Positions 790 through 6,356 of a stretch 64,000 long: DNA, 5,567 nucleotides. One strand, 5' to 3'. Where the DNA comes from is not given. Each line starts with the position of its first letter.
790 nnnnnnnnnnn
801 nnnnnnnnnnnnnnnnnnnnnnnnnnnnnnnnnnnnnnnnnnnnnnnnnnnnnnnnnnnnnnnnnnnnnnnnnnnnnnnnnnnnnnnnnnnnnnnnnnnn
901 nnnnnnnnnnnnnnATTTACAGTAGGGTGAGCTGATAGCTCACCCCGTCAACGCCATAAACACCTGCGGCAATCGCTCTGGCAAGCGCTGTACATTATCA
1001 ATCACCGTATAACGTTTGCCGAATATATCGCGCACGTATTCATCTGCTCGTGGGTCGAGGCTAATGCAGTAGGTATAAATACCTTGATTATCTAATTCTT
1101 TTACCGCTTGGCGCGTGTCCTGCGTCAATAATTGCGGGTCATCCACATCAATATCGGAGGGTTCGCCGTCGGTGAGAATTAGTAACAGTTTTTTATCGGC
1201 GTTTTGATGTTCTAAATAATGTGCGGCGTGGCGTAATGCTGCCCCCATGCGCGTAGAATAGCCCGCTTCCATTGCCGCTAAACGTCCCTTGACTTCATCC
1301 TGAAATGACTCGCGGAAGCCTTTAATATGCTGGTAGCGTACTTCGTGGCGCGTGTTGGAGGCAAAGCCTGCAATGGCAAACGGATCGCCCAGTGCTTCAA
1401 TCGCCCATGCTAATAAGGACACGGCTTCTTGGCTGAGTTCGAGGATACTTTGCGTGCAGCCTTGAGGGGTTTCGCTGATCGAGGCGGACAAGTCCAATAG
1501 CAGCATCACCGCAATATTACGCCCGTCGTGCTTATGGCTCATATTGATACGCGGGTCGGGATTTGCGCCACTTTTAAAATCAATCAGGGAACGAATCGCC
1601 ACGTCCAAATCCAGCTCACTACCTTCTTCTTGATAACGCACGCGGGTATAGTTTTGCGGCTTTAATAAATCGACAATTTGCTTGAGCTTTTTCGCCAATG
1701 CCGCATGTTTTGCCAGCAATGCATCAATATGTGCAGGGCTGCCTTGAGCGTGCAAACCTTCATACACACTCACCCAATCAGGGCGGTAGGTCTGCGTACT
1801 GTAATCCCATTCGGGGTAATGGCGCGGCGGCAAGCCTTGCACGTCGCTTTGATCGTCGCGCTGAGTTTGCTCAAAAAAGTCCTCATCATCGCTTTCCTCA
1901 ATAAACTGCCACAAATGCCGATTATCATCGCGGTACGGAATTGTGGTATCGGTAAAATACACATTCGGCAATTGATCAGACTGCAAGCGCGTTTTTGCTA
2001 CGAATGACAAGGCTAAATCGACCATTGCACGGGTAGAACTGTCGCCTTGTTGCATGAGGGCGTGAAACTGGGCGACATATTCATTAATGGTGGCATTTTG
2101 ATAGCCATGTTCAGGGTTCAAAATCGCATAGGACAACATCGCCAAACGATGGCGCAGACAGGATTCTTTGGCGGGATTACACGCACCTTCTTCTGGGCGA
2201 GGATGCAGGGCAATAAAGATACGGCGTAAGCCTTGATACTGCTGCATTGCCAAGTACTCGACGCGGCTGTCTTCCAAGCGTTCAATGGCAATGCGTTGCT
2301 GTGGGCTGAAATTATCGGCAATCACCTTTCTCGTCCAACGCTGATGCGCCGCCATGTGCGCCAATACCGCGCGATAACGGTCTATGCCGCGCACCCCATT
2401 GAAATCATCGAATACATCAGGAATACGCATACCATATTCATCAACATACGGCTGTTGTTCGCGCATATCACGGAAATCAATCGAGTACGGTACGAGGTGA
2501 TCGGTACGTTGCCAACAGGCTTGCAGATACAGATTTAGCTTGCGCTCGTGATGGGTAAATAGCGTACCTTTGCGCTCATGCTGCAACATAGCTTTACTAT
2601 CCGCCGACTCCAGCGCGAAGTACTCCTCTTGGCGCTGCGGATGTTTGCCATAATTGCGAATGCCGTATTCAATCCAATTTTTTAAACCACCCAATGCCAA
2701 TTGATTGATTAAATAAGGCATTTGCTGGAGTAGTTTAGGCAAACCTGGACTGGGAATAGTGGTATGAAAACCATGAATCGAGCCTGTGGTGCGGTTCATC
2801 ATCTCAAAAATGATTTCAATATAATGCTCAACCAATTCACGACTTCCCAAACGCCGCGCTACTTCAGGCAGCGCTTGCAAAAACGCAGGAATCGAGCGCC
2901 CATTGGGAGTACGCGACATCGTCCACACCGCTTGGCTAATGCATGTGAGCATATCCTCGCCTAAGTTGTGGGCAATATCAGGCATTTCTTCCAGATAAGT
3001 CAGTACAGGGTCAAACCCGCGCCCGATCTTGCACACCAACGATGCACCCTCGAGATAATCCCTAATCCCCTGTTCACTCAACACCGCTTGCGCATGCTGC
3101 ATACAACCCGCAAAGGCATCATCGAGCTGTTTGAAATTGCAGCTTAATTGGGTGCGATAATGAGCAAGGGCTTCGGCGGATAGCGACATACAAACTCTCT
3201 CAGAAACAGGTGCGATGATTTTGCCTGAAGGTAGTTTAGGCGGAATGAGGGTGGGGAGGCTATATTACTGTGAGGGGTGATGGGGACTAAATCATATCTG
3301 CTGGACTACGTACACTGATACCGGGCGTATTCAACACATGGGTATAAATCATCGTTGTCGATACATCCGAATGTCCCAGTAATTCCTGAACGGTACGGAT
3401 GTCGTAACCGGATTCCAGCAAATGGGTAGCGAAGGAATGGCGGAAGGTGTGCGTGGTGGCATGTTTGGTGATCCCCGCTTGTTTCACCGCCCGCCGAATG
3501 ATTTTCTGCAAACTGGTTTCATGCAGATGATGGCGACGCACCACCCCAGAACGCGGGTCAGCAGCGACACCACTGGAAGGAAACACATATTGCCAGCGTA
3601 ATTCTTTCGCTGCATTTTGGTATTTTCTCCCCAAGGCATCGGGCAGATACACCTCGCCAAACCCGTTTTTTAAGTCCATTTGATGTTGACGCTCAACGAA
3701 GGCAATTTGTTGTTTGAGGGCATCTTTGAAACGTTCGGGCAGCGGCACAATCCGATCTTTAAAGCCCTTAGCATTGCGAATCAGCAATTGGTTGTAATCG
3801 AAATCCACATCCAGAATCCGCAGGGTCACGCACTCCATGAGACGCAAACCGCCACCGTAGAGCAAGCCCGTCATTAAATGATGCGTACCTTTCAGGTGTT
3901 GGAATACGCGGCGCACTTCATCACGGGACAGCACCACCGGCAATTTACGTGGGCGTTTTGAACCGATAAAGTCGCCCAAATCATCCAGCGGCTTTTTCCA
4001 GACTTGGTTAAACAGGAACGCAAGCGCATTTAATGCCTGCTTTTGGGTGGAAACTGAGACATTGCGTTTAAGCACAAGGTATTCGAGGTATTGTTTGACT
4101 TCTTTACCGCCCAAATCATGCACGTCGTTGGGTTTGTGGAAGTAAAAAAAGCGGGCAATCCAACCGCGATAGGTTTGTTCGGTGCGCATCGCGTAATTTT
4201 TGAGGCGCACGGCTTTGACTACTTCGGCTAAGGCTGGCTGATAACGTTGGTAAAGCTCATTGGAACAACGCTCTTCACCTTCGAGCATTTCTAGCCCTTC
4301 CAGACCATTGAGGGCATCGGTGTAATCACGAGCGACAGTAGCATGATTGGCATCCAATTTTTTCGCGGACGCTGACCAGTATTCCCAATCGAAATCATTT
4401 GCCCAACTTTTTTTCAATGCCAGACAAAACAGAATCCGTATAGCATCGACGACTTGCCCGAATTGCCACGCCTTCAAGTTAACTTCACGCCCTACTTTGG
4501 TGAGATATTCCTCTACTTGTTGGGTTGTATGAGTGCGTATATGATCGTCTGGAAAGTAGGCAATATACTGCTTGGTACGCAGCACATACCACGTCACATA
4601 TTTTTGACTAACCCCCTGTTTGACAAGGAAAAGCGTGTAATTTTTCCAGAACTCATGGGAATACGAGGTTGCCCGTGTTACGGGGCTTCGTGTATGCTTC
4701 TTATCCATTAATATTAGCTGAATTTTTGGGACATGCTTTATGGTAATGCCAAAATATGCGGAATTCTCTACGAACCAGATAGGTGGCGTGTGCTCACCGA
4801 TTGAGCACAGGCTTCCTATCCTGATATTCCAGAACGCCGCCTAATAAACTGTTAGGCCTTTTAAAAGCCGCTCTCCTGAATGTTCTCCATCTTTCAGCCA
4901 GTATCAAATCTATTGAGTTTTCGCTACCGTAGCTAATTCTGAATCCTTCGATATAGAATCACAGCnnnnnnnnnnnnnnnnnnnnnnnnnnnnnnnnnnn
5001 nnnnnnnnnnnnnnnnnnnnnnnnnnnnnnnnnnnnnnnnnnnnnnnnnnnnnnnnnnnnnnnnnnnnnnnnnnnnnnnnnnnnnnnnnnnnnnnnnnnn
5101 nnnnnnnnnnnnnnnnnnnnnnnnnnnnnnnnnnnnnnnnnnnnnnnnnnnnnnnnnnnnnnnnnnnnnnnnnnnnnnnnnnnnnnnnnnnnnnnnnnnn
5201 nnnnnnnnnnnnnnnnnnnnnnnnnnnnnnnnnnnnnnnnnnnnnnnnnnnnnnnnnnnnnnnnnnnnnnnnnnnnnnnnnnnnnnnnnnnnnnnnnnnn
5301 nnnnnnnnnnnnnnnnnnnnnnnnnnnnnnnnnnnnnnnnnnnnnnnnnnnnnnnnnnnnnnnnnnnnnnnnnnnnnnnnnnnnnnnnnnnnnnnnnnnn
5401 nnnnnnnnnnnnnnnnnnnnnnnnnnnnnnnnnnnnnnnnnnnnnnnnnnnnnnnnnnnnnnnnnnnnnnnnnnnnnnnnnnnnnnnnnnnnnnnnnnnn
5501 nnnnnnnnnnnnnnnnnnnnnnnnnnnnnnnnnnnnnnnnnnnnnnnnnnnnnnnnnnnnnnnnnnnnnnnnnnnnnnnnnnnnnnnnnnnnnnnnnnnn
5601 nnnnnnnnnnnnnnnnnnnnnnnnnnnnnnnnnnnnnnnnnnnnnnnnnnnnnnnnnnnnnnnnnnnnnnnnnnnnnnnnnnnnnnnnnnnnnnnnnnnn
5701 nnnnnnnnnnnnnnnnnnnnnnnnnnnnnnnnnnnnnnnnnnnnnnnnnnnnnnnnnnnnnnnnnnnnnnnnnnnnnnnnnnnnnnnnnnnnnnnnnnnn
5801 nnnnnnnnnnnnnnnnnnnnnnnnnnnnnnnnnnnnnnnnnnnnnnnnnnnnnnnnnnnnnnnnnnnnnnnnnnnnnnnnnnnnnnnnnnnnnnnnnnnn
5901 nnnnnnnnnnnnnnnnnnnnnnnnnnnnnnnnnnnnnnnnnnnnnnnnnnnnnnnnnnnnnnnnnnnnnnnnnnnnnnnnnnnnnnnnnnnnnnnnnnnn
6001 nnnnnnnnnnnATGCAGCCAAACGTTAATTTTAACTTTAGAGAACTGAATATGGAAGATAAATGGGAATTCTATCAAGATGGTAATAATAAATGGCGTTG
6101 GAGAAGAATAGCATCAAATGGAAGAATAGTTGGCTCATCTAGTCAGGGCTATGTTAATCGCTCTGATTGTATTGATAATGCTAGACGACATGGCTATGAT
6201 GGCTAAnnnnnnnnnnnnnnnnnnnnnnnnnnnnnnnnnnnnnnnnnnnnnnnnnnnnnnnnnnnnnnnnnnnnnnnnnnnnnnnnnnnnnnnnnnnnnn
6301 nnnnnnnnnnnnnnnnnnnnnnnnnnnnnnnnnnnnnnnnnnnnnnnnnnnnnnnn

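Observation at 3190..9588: An integron is wedged between cbbQ and cbbO, splitting the RuBisCO activase gene pair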

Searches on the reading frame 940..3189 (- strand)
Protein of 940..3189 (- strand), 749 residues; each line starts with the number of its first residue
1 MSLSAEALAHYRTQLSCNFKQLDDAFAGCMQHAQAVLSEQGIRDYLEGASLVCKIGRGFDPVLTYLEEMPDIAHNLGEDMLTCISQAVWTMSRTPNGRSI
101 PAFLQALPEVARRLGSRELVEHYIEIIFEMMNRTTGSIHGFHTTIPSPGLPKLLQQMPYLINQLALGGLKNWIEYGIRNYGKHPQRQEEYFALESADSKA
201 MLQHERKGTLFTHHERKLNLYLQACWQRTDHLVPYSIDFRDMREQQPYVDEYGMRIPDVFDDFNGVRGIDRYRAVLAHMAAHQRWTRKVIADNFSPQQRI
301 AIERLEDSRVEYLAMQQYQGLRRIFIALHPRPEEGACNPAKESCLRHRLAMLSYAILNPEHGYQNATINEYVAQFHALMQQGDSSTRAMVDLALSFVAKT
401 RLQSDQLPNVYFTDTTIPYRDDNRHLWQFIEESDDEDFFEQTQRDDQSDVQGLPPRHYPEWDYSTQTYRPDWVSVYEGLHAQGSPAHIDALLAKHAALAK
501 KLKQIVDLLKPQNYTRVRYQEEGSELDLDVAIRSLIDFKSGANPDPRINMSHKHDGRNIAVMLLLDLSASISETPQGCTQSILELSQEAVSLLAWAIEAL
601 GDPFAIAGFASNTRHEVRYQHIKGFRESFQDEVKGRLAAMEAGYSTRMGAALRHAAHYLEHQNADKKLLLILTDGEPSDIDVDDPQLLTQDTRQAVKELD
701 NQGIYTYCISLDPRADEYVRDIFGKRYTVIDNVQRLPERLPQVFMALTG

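Call 3: search_protein_families(library=pfam, proteins=[window:940-3189:-], max_evalue=0.01)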
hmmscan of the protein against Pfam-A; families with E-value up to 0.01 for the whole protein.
window:940-3189:- (749 aa): 2 families
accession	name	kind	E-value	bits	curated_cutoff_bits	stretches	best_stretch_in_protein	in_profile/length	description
PF00092.34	VWA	-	8.2e-12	46.1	23.8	1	561-722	2-150/174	von Willebrand factor type A domain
PF13519.12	VWA_2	-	2.1e-07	32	27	1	561-676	1-107/107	von Willebrand factor type A domain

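Call 4: search_protein_families(library=ncbifam, proteins=[window:940-3189:-], max_evalue=0.01)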
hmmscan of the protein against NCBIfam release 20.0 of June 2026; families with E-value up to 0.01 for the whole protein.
window:940-3189:- (749 aa): 0 families

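Call 12: find_related_loci(query=window:940-3189:-, collection=genome_contigs, flank=10000)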
Query window:940-3189:- (749 aa) in genome_contigs; peptide patterns used: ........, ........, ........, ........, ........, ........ (x = any residue, [..] = any of these).
208 stretches matched a pattern; 181 encode a relative of the query (tblastn E <= 1e-3); the best 80 are kept; 80 distinct loci.
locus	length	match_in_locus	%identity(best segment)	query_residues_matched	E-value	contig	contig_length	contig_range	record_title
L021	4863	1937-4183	98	1-749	0e+0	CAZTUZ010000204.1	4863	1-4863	MAG TPA_asm: uncultured Thiothrix sp. isolate binchicken_co35_324 genome assembly, contig: NODE_18189_length_4863_cov_6.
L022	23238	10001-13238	96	1-749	0e+0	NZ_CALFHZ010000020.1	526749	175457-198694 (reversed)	MAG: uncultured Thiothrix sp. isolate SRR6231133_bin.14_CONCOCT_v1.1_MAG ERZ650265.2, whole genome shotgun sequence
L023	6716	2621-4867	93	1-749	0e+0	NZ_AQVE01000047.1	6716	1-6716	Thiolinea disciformis DSM 14473 A3IEDRAFT_scaffold_46.47_C, whole genome shotgun sequence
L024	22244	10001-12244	94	1-748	0e+0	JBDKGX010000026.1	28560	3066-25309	MAG: Pseudomonadota bacterium isolate flintriver_2019_sw_WHONDRS-S19S_0015_A_bin.6 scaffold_0000250, whole genome shotgu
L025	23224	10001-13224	84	3-749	0e+0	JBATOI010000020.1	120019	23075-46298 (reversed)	MAG: Thiolinea sp. isolate MFD10494_ilm_asm_bin24 k127_125072, whole genome shotgun sequence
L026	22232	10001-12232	83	6-748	0e+0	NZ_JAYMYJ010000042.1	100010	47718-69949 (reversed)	Candidatus Thiothrix sp. SCUT-1 NODE_193_length_100010_cov_100.051513, whole genome shotgun sequence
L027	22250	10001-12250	82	1-749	0e+0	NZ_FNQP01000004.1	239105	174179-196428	Thiothrix caldifontis strain DSM 21228, whole genome shotgun sequence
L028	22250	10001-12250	82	1-749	0e+0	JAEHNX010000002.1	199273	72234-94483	MAG: Candidatus Thiothrix moscowensis isolate RT NODE_23_length_199273_cov_19.3809_ID_10260613, whole genome shotgun seq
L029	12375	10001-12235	83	6-749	0e+0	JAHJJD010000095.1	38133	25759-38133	MAG: Gammaproteobacteria bacterium isolate Modern_marine_rock_biofilm.mb.20 Modern_marine_rock.mb.20_k141_595530, whole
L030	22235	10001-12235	82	6-749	0e+0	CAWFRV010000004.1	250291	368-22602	MAG: uncultured Gammaproteobacteria bacterium isolate MFD00905.bin.3.287 genome assembly, contig: contig_14574, whole ge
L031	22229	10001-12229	83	8-749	0e+0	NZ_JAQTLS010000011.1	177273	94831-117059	MAG: Thiothrix sp. isolate STA_22 NODE_172_length_177273_cov_27.383209_Sandtown_A, whole genome shotgun sequence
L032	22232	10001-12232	82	6-748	0e+0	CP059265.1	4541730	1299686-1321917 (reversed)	MAG: Candidatus Thiothrix singaporensis isolate SSD2 chromosome, complete genome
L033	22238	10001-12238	82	6-749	0e+0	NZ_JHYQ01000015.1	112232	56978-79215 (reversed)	Thiothrix lacustris DSM 21227 Q394DRAFT_scaffold00012.12_C, whole genome shotgun sequence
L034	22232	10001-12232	81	6-749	0e+0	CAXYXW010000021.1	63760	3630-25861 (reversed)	MAG: uncultured Thiothrix sp. isolate ERR13598998_binner123_Refined_3 genome assembly, contig: ERZ24875811.76, whole gen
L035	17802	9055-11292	81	6-749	0e+0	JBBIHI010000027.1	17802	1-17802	MAG: Thiotrichaceae bacterium isolate FAS170219_bin_110 NODE_301_length_17802_cov_2.46257, whole genome shotgun sequence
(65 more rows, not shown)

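Call 59: search_protein_families(library=pfam, proteins=[L022:8454-9662:-, L021:490-1488:-, L024:9396-9728:+], max_evalue=0.001)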
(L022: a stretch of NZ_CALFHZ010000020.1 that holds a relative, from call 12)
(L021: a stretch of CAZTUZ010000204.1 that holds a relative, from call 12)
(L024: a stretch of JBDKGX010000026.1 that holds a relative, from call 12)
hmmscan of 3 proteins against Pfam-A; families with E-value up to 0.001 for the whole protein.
L022:8454-9662:- (402 aa): 0 families

L021:490-1488:- (332 aa): 1 family
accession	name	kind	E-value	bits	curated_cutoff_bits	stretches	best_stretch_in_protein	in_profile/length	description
PF00059.27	Lectin_C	-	6.3e-09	37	22.6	1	48-145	4-92/107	Lectin C-type domain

L024:9396-9728:+ (110 aa): 0 families

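Call 66: search_protein_families(library=padloc, proteins=[L022:8454-9662:-], max_evalue=0.001)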
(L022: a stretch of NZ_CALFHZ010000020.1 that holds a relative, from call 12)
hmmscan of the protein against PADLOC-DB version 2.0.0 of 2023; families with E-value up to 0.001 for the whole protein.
L022:8454-9662:- (402 aa): 0 families

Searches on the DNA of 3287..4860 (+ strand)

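Call 80: search_dna_similar(query=window:3287-4860:+, collection=plasmids, mode=distant, max_evalue=1e-10, max_rows=10)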
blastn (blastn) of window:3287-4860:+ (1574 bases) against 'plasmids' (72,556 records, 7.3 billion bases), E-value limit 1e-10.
The search stops at 5000 records and this limit was reached: more records match than are counted here, and every count below describes the 5000 best-scoring records only.
Records with a match: at least 5000; places in all: 5897; records where one place covers at least 80% of the query: 0.
Best place of each record, by identity: 60-80% 5000.
By first word of the organism name: Klebsiella 1993; Escherichia 1322; Enterobacter 458; Salmonella 445; Citrobacter 143; Pseudomonas 133; Shigella 84; Aeromonas 72; Acinetobacter 61; uncultured 42; and 35 more.
By predicted mobility (MOB-suite, as given by PLSDB): conjugative 3618; non-mobilizable 746; mobilizable 636.
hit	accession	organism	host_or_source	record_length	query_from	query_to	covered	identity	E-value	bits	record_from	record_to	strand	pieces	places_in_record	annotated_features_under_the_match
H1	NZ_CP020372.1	Candidatus Thiodictyon syntrophicum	meromictic lake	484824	35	366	21%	72.4%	1e-39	172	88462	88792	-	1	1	integron integrase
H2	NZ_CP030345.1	Enterobacter hormaechei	-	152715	44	261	14%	71.9%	4e-20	107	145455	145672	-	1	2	integron integrase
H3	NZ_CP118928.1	Citrobacter koseri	Homo sapiens,stool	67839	44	261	14%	71.8%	1e-21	113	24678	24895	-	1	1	intI1: class 1 integron integrase IntI1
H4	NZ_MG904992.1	Escherichia coli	pig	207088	44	261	14%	71.8%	1e-21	113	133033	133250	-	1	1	integron integrase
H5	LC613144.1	Klebsiella pneumoniae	Homo sapiens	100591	44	261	14%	71.7%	1e-20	110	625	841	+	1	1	hypothetical protein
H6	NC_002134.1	Shigella flexneri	-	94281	44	261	14%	71.4%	4e-20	108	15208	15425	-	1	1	intI1: class 1 integron integrase IntI1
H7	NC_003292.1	Salmonella enterica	-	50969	44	261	14%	71.4%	4e-20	108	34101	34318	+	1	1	intI1: class 1 integron integrase IntI1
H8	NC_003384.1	Salmonella enterica subsp. enterica serovar Typhi str. CT18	-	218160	44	261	14%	71.4%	4e-20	108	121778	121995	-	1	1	intI1: class 1 integron integrase IntI1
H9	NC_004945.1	Corynebacterium glutamicum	-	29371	44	261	14%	71.4%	4e-20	108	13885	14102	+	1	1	intI1: class 1 integron integrase IntI1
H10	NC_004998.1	Escherichia coli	-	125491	44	261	14%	71.4%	4e-20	108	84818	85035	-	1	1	intI1: class 1 integron integrase IntI1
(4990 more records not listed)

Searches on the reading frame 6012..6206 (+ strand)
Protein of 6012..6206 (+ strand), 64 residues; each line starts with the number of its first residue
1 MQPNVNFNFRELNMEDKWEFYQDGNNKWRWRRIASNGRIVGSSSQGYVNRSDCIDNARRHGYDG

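Call 3: search_protein_families(library=pfam, proteins=[window:6012-6206:+], max_evalue=0.01)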
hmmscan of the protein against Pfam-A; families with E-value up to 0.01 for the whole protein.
window:6012-6206:+ (64 aa): 1 family
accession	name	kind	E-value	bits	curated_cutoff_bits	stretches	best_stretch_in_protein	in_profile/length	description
PF07411.17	DUF1508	-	2.1e-07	31.2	22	1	24-54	2-31/48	Domain of unknown function (DUF1508)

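Call 4: search_protein_families(library=ncbifam, proteins=[window:6012-6206:+], max_evalue=0.01)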
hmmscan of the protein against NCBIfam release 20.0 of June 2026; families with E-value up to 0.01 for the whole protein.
window:6012-6206:+ (64 aa): 1 family
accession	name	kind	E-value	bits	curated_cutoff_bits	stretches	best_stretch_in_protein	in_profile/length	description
NF041908.1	HVO_2922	equivalog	1.1e-10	41.4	90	1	17-53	2-38/54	HVO_2922 family protein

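Call 66: search_protein_families(library=padloc, proteins=[window:6051-6206:+], max_evalue=0.001)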
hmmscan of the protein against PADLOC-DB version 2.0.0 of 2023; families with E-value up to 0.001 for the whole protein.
window:6051-6206:+ (51 aa): 0 families
